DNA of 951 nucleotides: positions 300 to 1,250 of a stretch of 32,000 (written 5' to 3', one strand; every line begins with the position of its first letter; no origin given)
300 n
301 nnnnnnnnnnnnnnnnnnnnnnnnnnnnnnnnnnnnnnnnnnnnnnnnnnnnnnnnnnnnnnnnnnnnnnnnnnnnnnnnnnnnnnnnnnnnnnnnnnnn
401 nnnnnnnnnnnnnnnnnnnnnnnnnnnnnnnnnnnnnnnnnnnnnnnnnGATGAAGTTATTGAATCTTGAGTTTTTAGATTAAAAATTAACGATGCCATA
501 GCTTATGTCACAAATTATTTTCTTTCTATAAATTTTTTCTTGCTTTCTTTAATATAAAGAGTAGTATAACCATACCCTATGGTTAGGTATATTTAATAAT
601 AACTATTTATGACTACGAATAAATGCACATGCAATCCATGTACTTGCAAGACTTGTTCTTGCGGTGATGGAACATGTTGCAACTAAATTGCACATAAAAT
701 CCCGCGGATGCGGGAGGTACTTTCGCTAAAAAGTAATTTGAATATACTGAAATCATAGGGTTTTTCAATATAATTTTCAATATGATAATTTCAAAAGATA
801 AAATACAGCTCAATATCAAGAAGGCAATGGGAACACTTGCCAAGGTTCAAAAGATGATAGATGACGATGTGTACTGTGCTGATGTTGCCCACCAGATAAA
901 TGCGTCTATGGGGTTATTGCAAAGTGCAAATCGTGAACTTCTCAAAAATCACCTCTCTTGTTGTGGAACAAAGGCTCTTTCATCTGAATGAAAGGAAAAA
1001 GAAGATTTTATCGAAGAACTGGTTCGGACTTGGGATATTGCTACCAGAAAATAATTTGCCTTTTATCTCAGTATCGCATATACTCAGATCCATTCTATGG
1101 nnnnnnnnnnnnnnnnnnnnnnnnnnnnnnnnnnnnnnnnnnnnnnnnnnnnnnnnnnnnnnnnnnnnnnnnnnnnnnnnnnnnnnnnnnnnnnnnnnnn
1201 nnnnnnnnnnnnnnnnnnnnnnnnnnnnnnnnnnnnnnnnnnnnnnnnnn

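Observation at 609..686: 25-aa metallothionein-like micro-ORF between a CsoR-type operator and csoR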

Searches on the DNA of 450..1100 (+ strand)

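Call 44: search_rna_families(source=window, start=450, end=1100, threshold=evalue, max_evalue=1)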
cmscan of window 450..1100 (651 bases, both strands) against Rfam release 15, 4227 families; matches with E-value up to 1: 0.
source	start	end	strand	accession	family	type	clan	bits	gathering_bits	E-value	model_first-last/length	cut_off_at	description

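Call 89: search_dna_similar(query=window:540-1054:+, collection=plasmids, mode=distant, max_rows=5)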
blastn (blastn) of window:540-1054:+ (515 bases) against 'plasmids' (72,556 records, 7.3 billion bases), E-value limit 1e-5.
No match.

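Call 90: search_dna_similar(query=window:540-1054:+, collection=phages, mode=distant, max_rows=5)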
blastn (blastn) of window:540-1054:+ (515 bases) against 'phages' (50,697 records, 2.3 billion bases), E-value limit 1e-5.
No match.

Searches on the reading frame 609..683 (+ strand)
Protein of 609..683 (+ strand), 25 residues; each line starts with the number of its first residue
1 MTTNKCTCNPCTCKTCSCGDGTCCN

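Call 5: search_protein_families(library=pfam, proteins=[window:609-683:+], max_evalue=1)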
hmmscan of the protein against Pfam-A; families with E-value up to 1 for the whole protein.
seq(25 aa): 0 families

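Call 6: search_protein_families(library=ncbifam, proteins=[window:609-683:+], max_evalue=10)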
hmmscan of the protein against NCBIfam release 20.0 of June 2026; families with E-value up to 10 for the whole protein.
seq(25 aa): 0 families

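Call 49: search_solved_structures(query=A2, max_evalue=10, show_alignments=3)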
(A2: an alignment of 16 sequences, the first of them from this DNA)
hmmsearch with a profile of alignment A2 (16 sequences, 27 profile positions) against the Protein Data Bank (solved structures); distinct sequences matched with E-value up to 10: 0.
